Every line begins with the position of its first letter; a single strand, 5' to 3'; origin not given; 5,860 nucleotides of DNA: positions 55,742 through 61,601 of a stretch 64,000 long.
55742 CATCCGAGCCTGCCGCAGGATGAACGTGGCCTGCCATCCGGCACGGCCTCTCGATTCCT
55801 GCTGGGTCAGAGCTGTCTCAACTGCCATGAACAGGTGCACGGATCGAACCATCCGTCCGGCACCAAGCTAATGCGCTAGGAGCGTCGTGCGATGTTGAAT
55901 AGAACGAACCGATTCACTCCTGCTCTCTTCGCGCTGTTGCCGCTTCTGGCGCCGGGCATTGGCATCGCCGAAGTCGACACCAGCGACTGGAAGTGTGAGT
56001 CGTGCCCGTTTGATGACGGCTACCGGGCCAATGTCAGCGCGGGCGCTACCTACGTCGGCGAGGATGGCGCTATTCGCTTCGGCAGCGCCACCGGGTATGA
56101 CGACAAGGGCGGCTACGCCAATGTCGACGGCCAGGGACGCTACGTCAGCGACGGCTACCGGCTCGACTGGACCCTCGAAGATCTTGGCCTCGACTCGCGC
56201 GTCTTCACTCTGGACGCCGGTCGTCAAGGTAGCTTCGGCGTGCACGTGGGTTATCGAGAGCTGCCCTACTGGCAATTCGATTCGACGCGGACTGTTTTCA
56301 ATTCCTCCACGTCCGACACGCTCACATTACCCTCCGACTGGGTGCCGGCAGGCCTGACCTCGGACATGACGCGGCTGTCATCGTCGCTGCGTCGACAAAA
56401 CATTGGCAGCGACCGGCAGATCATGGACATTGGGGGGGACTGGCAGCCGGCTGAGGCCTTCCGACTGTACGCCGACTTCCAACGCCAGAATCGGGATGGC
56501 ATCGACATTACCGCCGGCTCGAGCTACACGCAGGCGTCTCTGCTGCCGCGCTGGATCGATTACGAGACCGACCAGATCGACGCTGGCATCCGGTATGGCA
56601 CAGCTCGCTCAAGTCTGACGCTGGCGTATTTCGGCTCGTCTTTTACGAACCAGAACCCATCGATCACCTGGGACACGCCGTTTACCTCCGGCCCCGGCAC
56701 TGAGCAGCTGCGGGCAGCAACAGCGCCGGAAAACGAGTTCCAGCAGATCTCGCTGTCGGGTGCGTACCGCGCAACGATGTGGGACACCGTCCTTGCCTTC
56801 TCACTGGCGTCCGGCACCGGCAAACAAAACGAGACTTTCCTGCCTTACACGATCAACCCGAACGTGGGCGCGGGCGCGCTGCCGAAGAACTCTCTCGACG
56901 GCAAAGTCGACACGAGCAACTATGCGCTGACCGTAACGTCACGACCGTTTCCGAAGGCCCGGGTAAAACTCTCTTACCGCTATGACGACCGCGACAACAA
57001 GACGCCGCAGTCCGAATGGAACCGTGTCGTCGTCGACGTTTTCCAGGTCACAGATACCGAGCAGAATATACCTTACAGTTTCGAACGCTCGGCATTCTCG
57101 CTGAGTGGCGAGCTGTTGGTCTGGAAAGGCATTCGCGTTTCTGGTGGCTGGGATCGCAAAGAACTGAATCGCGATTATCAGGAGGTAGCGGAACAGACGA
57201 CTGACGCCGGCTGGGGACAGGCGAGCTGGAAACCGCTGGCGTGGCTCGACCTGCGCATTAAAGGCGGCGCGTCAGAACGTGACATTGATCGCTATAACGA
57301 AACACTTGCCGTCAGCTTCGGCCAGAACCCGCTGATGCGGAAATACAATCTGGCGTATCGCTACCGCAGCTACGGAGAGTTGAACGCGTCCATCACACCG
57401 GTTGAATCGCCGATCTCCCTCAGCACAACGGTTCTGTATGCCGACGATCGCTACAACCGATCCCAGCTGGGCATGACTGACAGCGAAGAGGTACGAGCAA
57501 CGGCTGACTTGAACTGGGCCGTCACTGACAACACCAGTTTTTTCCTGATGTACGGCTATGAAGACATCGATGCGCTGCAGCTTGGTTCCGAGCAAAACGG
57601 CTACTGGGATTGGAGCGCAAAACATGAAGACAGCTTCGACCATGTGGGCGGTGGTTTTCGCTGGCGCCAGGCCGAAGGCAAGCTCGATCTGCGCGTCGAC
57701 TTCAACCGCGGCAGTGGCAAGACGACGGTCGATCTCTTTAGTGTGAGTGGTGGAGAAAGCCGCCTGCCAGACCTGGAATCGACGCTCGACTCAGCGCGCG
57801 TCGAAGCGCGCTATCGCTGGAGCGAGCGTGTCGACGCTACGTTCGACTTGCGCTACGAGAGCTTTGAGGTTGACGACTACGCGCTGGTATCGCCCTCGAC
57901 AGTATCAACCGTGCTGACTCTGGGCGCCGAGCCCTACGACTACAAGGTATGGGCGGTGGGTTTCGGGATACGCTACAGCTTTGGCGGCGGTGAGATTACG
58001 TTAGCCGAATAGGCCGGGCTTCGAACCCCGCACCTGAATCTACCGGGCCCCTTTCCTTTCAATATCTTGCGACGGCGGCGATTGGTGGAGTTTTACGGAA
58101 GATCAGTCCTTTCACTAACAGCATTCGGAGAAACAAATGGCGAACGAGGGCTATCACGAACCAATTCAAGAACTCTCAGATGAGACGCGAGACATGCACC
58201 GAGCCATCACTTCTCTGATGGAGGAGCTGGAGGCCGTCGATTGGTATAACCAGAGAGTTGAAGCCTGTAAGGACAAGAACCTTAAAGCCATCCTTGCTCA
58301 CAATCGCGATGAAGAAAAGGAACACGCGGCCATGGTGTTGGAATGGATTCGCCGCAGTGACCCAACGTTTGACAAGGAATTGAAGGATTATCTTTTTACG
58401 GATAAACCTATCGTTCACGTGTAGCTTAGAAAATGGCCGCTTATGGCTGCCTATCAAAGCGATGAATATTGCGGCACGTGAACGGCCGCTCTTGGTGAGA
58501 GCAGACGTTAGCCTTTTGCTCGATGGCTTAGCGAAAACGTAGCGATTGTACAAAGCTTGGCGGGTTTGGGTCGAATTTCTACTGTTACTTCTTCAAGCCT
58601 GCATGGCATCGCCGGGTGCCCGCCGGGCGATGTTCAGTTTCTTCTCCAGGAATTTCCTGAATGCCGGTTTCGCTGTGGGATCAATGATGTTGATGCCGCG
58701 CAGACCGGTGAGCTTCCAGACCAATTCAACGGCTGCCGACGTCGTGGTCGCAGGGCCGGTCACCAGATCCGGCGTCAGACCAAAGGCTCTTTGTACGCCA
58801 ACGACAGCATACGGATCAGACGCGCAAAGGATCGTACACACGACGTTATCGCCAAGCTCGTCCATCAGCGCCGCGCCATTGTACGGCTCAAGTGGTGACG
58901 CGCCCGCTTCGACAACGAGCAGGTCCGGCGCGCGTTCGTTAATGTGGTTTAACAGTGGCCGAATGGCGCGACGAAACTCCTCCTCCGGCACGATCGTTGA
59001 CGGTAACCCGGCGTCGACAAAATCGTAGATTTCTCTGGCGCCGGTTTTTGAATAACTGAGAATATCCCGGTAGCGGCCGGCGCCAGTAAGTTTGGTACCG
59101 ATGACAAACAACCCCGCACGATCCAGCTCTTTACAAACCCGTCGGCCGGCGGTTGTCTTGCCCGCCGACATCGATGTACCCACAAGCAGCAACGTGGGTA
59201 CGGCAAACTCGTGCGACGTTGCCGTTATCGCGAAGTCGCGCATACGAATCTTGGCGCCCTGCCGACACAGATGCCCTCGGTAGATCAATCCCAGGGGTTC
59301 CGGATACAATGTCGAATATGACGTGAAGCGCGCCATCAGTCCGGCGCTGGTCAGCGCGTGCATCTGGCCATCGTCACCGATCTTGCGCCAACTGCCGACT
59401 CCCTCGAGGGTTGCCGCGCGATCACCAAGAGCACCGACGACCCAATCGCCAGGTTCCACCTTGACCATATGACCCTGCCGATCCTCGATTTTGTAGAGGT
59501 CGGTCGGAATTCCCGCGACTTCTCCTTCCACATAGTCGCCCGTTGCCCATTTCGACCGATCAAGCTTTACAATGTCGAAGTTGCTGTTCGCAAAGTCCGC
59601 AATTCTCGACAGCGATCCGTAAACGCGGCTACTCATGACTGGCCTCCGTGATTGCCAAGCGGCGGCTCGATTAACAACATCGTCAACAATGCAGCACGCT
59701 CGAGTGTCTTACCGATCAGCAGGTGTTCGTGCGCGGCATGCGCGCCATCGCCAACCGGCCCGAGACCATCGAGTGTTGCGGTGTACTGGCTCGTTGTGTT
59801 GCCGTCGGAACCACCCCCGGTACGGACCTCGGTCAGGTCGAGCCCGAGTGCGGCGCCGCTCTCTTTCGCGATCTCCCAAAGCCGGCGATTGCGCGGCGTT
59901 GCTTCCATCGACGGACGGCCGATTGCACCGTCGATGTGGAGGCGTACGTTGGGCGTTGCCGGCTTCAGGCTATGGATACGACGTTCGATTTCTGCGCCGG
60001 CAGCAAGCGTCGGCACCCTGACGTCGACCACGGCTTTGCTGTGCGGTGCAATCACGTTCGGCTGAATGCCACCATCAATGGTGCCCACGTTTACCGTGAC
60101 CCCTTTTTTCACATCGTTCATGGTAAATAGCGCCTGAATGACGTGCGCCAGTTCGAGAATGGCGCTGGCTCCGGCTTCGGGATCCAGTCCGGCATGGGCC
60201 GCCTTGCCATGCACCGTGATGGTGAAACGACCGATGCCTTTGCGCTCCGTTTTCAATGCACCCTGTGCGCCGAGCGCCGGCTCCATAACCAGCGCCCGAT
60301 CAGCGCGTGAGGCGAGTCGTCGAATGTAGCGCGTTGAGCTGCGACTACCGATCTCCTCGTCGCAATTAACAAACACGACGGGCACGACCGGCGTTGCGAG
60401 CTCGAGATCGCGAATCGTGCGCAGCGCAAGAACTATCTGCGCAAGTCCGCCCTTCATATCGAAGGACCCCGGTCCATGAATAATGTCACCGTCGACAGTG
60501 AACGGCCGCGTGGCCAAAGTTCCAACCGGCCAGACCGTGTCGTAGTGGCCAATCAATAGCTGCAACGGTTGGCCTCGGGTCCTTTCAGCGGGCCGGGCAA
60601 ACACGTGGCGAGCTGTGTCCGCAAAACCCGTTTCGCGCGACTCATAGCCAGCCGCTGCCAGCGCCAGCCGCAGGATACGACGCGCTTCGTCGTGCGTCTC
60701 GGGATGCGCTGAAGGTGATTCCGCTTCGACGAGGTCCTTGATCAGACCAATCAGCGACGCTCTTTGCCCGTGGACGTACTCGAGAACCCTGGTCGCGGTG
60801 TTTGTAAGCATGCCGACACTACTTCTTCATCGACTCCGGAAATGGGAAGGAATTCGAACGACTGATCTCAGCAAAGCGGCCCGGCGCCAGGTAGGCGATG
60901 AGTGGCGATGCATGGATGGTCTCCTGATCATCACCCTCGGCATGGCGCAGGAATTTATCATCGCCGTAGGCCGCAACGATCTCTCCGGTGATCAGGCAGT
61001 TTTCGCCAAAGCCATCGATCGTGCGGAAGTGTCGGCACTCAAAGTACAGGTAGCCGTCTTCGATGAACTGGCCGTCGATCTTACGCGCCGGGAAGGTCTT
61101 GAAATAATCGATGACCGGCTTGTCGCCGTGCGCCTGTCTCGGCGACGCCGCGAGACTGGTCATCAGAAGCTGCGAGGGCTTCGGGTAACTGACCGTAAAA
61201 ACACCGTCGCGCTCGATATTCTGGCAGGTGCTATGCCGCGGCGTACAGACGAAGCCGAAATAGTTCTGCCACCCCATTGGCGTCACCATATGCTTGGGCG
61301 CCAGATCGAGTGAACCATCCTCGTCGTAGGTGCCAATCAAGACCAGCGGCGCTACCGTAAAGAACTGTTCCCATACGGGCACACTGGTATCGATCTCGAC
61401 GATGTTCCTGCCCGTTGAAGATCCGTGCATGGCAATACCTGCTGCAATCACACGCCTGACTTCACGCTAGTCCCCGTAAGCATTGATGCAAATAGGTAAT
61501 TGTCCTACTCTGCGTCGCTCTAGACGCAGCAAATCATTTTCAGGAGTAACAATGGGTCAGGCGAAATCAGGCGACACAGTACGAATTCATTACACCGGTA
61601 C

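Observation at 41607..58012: Composite extracellular-electron-transfer island: Shewanella-type mtrCAB facing an operon of Geobacter-type quinol oxidases fused to a quinol:fumarate reductase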

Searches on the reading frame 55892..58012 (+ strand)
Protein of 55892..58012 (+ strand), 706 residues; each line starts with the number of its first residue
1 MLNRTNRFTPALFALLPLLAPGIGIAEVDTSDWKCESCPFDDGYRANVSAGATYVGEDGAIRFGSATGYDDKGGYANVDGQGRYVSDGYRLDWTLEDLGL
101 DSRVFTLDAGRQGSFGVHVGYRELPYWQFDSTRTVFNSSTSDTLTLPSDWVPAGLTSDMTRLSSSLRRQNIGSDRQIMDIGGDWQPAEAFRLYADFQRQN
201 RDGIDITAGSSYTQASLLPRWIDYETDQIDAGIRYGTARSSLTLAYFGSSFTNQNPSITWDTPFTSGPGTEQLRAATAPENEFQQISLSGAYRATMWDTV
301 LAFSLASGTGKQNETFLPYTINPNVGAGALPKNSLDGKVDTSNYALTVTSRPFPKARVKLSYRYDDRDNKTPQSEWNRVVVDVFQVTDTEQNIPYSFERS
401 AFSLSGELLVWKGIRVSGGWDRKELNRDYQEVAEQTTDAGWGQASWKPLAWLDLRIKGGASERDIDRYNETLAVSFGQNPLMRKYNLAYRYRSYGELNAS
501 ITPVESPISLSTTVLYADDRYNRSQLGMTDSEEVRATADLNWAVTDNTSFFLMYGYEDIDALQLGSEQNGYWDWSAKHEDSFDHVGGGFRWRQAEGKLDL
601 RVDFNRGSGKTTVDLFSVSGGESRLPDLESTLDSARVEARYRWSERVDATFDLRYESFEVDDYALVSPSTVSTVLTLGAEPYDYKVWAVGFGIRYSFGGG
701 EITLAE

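Call 23: search_protein_families(library=pfam, proteins=[window:55892-58012:+], max_evalue=0.001)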
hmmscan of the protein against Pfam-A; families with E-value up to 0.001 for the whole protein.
window:55892-58012:+ (706 aa): 1 family
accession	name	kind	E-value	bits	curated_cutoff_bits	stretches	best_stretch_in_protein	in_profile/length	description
PF11854.14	MtrB_PioB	-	1.6e-129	433.8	23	1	57-697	4-635/635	Putative outer membrane beta-barrel porin, MtrB/PioB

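Call 35: search_protein_families(library=ncbifam, proteins=[window:55892-58012:+], max_evalue=0.00001)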
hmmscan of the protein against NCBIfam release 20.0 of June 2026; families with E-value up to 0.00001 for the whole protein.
window:55892-58012:+ (706 aa): 2 families
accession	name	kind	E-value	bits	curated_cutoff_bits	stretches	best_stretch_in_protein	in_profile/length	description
TIGR03509.1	OMP_MtrB_PioB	subfamily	1.5e-112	377.3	240.05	1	47-697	2-662/662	MtrB/PioB family decaheme-associated outer membrane protein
NF041027.1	GSU2204_Se_pt_1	equivalog_domain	2e-08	33.5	350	0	272-558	265-525/580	GSU2204 family CXXCH-containing (seleno)protein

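Call 46: search_solved_structures(query=window:55892-58012:+, max_evalue=0.001)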
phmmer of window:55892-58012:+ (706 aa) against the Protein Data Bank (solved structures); distinct sequences matched with E-value up to 0.001: 1.
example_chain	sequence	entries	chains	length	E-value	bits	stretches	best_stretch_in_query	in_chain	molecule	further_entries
6r2q_B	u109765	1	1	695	9.5e-73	249.2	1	18-695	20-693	Uncharacterized protein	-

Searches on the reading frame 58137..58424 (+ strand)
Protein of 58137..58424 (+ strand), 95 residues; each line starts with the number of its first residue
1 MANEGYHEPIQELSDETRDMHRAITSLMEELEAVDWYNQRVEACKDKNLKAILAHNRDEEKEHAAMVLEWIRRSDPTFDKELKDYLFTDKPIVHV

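Call 34: search_protein_families(library=pfam, proteins=[window:58137-58424:+], max_evalue=0.00001)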
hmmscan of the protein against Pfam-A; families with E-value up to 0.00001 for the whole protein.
window:58137-58424:+ (95 aa): 1 family
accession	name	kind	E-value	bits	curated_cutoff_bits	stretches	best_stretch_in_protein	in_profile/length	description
PF22277.2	EncFtn-like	-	2.3e-45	152.7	27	1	6-89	2-85/85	EncFtn-like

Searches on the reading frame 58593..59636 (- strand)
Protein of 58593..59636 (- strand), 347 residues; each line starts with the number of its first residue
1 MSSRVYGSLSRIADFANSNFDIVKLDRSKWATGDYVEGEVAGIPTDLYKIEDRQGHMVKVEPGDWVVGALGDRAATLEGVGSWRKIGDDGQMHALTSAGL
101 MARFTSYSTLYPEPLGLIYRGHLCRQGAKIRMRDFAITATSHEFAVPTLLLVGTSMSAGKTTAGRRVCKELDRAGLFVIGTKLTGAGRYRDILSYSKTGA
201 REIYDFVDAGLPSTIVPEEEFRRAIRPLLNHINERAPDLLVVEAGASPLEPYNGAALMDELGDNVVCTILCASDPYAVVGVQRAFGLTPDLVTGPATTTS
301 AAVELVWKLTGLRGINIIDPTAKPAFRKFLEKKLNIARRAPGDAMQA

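Call 23: search_protein_families(library=pfam, proteins=[window:58593-59636:-], max_evalue=0.001)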
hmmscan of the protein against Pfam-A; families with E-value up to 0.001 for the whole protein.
window:58593-59636:- (347 aa): 1 family
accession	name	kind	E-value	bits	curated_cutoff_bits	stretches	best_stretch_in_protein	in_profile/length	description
PF07755.17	DUF1611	-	0.00024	21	25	0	138-176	4-42/201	Domain of unknown function (DUF1611_C) P-loop domain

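Call 35: search_protein_families(library=ncbifam, proteins=[window:58593-59636:-], max_evalue=0.00001)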
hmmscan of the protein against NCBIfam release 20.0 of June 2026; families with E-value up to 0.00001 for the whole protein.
window:58593-59636:- (347 aa): 0 families

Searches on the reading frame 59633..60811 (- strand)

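Call 23: search_protein_families(library=pfam, proteins=[window:59633-60811:-], max_evalue=0.001)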
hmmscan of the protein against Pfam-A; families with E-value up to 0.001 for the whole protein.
window:59633-60811:- (392 aa): 2 families
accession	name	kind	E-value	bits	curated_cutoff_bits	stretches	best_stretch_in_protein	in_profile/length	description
PF01546.33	Peptidase_M20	-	2e-21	77.3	24.6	1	85-380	1-204/206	Peptidase family M20/M25/M40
PF07687.19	M20_dimer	-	8.8e-21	74.3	21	1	188-281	1-97/107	Peptidase dimerisation domain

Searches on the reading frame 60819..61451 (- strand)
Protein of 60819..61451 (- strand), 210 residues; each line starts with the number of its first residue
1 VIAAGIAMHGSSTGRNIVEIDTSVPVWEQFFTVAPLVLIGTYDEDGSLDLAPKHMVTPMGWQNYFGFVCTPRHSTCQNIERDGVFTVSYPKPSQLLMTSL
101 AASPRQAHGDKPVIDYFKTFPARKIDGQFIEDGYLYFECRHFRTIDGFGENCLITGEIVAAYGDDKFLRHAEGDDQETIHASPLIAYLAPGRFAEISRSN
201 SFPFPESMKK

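Call 23: search_protein_families(library=pfam, proteins=[window:60819-61451:-], max_evalue=0.001)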
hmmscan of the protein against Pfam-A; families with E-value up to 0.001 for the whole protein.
window:60819-61451:- (210 aa): 1 family
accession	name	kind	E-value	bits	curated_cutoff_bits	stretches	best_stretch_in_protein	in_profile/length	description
PF01613.24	Flavin_Reduct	-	2.2e-12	47.8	27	1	34-165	6-135/153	Flavin reductase like domain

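Call 35: search_protein_families(library=ncbifam, proteins=[window:60819-61451:-], max_evalue=0.00001)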
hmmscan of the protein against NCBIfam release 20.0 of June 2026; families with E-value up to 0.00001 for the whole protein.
window:60819-61451:- (210 aa): 0 families
